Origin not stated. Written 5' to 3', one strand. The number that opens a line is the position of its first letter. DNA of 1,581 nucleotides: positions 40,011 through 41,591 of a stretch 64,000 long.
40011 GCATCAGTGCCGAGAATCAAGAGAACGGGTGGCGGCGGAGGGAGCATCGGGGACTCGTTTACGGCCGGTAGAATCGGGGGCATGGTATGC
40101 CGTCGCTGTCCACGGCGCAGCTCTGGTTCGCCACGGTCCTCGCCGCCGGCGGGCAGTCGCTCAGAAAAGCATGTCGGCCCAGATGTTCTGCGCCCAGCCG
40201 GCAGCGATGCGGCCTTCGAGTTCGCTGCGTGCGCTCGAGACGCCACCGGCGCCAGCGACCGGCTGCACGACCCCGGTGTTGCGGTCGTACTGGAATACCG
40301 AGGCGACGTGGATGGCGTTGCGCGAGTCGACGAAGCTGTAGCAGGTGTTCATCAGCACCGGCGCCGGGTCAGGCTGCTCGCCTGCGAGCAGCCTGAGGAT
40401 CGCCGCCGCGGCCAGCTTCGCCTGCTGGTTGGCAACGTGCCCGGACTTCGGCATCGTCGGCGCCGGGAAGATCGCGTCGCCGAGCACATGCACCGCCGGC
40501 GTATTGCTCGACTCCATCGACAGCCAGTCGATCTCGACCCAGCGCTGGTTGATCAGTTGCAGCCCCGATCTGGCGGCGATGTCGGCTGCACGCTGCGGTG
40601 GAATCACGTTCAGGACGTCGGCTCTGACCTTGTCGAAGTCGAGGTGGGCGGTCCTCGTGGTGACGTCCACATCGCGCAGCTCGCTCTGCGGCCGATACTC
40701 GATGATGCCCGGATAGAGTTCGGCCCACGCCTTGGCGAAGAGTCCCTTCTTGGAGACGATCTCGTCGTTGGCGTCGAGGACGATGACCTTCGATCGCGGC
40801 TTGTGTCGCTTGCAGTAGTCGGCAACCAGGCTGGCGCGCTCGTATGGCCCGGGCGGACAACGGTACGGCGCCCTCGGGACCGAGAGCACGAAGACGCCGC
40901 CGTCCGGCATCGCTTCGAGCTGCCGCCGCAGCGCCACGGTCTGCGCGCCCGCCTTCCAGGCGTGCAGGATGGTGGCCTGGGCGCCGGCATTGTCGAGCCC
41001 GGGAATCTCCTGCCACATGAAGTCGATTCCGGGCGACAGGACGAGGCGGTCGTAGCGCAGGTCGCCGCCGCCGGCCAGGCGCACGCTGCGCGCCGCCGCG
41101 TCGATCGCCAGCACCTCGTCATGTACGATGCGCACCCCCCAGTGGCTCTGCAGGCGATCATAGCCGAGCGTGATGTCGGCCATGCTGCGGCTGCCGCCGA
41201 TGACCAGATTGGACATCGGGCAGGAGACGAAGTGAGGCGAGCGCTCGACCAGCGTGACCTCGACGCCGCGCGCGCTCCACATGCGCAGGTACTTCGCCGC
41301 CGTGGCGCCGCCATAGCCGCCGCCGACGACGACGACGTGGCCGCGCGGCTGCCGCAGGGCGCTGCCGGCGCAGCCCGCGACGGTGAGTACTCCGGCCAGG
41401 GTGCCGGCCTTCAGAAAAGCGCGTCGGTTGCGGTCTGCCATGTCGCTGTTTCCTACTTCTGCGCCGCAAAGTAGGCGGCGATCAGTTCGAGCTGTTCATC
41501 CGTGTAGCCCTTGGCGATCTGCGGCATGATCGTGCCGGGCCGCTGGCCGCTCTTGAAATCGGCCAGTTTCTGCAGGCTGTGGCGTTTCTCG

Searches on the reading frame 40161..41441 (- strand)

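Call 77: search_protein_families(library=pfam, proteins=[window:40161-41441:-], max_evalue=0.00001)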
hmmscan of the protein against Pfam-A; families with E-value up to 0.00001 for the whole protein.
window:40161-41441:- (426 aa): 3 families
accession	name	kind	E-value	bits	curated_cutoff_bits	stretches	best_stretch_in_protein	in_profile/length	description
PF21706.3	FCSD_central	-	5.4e-45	152.7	27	1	168-281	1-116/116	Sulfide dehydrogenase [flavocytochrome c] flavoprotein chain, central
PF09242.17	FCSD-flav_bind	-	9.7e-24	84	26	1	359-425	1-71/71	Flavocytochrome c sulphide dehydrogenase, flavin-binding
PF07992.20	Pyr_redox_2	-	2.8e-14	53.7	26.1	1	35-155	2-126/291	Pyridine nucleotide-disulphide oxidoreductase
